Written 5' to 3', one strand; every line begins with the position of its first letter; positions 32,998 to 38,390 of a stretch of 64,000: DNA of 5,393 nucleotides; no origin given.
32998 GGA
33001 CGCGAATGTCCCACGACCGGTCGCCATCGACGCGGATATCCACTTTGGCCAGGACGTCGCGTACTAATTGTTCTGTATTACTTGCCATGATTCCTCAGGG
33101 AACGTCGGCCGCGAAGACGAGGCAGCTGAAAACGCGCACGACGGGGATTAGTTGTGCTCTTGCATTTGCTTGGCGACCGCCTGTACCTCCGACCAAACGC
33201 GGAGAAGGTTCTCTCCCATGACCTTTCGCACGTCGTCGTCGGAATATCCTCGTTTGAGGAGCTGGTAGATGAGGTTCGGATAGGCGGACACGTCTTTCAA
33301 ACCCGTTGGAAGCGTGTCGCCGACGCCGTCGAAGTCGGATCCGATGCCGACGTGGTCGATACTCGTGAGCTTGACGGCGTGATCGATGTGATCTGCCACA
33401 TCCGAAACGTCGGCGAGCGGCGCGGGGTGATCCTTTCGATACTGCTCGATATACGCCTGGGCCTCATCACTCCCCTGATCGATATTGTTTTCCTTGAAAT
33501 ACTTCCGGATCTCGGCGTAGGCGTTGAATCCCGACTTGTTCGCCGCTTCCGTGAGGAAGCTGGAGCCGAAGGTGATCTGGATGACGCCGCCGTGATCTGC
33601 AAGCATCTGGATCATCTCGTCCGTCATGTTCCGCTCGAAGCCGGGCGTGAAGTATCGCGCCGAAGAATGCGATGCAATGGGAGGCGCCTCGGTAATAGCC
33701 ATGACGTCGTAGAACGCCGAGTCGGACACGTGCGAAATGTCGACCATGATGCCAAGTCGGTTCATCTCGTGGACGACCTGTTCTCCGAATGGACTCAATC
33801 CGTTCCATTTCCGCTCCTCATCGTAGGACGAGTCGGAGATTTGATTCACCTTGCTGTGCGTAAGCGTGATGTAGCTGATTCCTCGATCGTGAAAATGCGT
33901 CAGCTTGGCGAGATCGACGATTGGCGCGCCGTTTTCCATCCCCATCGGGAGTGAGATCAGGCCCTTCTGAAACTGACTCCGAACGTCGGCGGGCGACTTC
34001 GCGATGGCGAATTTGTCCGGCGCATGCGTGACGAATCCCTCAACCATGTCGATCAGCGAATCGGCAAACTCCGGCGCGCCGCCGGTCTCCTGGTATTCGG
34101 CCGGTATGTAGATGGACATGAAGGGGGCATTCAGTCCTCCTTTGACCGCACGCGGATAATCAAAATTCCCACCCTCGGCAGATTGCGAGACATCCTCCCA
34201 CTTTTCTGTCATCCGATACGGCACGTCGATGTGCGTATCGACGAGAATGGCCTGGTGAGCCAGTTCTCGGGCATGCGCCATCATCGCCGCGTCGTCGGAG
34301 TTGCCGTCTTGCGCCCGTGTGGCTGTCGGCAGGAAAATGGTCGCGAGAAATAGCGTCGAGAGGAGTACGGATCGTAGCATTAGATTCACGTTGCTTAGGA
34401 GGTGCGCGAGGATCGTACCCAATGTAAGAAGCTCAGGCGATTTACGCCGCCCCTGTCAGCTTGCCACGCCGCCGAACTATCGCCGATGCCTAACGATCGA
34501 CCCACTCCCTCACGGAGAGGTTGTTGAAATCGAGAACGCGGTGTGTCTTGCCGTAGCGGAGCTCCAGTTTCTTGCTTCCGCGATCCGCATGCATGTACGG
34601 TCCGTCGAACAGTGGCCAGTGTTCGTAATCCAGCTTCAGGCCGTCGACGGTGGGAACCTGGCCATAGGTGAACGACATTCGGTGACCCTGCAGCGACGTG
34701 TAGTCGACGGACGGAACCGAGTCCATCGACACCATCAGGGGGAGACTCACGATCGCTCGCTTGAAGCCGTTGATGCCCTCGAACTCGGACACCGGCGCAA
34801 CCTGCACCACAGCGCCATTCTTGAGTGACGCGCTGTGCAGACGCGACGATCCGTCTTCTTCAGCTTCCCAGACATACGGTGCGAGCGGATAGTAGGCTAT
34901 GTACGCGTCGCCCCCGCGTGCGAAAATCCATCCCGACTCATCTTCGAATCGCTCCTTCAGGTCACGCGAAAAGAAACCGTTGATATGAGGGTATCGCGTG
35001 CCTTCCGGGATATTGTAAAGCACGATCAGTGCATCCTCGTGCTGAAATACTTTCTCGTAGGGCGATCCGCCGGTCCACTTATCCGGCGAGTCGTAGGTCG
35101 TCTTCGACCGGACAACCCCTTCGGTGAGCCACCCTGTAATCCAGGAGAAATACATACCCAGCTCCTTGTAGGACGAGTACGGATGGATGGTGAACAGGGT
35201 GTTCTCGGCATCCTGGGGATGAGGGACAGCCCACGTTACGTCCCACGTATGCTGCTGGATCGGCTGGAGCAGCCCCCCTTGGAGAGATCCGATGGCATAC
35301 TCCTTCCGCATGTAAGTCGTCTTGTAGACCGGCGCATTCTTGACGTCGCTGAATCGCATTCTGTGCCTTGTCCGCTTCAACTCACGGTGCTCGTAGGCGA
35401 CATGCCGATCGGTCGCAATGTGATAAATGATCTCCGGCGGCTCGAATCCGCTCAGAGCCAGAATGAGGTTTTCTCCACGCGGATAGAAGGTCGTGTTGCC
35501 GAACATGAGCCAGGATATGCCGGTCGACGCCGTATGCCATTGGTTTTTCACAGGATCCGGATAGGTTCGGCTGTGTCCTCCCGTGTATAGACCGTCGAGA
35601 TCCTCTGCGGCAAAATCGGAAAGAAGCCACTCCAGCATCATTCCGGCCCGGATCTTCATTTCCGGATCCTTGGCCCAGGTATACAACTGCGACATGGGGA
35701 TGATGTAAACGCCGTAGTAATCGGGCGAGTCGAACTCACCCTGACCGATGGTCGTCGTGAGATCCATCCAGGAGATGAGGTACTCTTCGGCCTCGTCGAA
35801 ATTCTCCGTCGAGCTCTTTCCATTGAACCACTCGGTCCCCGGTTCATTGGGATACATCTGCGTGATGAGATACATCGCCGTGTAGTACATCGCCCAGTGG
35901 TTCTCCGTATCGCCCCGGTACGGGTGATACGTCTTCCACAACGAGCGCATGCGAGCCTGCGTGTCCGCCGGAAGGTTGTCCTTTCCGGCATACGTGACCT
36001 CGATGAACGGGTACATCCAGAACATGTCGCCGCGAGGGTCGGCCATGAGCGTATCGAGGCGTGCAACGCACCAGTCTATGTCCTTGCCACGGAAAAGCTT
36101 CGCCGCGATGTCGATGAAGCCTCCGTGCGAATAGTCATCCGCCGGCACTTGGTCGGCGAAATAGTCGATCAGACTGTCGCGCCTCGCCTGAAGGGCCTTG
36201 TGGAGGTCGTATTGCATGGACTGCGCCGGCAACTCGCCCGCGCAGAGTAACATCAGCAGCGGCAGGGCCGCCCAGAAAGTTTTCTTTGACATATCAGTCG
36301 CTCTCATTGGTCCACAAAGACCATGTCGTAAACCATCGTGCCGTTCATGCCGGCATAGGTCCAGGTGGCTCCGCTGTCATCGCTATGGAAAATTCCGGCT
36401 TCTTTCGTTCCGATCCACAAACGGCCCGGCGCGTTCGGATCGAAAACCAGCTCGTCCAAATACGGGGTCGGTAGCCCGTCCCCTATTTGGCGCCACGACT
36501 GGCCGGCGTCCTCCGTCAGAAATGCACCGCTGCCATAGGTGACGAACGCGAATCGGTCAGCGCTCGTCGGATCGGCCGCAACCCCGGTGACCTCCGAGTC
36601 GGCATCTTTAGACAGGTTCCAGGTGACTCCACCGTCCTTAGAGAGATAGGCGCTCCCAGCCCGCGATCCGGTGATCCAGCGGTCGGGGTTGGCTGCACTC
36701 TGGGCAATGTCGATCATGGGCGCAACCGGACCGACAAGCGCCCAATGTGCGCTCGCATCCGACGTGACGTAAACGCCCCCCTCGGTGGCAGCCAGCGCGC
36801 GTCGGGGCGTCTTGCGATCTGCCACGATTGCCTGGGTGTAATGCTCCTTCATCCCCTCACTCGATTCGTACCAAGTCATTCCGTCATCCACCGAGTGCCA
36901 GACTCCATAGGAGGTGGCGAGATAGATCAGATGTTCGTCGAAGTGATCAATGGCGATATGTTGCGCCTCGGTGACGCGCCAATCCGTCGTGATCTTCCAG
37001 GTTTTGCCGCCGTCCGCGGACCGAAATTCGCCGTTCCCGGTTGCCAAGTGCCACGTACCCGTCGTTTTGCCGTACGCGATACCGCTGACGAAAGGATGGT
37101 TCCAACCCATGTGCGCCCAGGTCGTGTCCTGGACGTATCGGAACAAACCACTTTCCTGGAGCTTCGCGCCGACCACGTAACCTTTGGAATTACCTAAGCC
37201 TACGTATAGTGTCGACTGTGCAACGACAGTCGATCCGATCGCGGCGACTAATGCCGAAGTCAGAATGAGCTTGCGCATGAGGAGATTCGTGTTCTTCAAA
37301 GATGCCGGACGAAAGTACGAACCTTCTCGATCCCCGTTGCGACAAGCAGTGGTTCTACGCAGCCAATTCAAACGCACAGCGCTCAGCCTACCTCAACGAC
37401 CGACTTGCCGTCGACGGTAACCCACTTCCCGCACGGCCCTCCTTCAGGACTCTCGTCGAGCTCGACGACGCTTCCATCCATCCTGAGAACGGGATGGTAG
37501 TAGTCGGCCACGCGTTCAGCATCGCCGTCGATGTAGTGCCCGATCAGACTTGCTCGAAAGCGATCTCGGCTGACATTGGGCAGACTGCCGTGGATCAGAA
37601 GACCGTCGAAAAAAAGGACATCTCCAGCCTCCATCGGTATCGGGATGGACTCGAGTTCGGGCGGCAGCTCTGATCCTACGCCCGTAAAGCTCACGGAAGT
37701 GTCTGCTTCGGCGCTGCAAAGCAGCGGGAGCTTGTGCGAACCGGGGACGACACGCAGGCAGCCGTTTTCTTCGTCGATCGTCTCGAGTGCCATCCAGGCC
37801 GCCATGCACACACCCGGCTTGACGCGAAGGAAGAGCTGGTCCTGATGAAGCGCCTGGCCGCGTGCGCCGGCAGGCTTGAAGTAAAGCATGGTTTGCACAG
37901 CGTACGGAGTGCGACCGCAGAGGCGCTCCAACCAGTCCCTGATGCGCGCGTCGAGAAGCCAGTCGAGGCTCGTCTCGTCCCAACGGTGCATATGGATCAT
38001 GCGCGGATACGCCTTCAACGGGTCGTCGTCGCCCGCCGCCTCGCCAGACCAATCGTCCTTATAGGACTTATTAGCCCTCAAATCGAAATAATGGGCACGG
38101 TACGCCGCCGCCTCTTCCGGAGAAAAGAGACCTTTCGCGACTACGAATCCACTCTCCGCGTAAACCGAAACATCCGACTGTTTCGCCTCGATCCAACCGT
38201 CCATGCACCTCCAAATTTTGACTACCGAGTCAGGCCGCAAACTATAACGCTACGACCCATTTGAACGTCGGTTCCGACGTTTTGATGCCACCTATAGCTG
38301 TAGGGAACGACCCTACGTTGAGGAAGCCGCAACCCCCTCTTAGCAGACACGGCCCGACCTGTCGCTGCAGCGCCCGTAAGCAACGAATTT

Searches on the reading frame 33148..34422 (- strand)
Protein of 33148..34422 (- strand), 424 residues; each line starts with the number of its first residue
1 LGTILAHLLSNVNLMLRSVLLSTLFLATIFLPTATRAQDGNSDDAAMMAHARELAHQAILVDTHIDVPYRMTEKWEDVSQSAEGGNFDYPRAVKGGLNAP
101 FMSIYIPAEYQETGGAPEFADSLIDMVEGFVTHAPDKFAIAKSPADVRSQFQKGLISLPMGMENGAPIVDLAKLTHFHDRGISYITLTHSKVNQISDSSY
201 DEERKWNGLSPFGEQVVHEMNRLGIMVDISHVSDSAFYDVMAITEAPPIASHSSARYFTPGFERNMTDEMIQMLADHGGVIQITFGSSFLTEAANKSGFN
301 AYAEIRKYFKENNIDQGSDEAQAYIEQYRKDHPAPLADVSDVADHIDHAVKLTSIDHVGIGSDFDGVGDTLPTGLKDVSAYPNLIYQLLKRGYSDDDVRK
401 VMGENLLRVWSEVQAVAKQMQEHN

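Call 63: search_protein_families(library=pfam, proteins=[window:33148-34422:-], max_evalue=0.0001)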
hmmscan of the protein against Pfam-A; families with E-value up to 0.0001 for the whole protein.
window:33148-34422:- (424 aa): 1 family
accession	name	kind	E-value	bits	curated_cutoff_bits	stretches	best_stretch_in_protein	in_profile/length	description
PF01244.27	Peptidase_M19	-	5.5e-95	318.6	26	1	54-412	2-319/319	Membrane dipeptidase (Peptidase family M19)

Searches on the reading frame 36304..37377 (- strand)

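Call 63: search_protein_families(library=pfam, proteins=[window:36304-37377:-], max_evalue=0.0001)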
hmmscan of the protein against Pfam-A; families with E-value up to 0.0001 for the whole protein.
window:36304-37377:- (357 aa): 3 families
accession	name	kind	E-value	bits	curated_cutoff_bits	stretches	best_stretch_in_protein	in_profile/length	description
PF15902.12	Sortilin-Vps10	-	5.4e-18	65.4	33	2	242-341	2-111/446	Sortilin, neurotensin receptor 3,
PF02012.26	BNR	-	1.8e-08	33.6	27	0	244-254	1-11/12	BNR/Asp-box repeat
PF14870.12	PSII_BNR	-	2e-05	24.4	27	0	99-345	22-272/303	Photosynthesis system II assembly factor YCF48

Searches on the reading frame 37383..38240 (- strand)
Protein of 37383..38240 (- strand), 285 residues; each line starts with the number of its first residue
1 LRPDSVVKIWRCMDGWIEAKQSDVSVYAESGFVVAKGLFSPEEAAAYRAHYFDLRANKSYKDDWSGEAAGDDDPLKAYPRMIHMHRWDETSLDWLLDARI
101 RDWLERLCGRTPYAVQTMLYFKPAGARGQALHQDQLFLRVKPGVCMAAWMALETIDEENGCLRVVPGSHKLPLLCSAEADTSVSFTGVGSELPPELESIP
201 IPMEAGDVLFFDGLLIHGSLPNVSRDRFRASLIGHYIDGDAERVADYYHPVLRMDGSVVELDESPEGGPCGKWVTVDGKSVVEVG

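Call 63: search_protein_families(library=pfam, proteins=[window:37383-38240:-], max_evalue=0.0001)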
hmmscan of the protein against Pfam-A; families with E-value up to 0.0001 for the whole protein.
window:37383-38240:- (285 aa): 1 family
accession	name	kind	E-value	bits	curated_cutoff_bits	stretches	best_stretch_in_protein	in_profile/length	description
PF05721.19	PhyH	-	9.5e-34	118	22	1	27-228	1-210/213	Phytanoyl-CoA dioxygenase (PhyH)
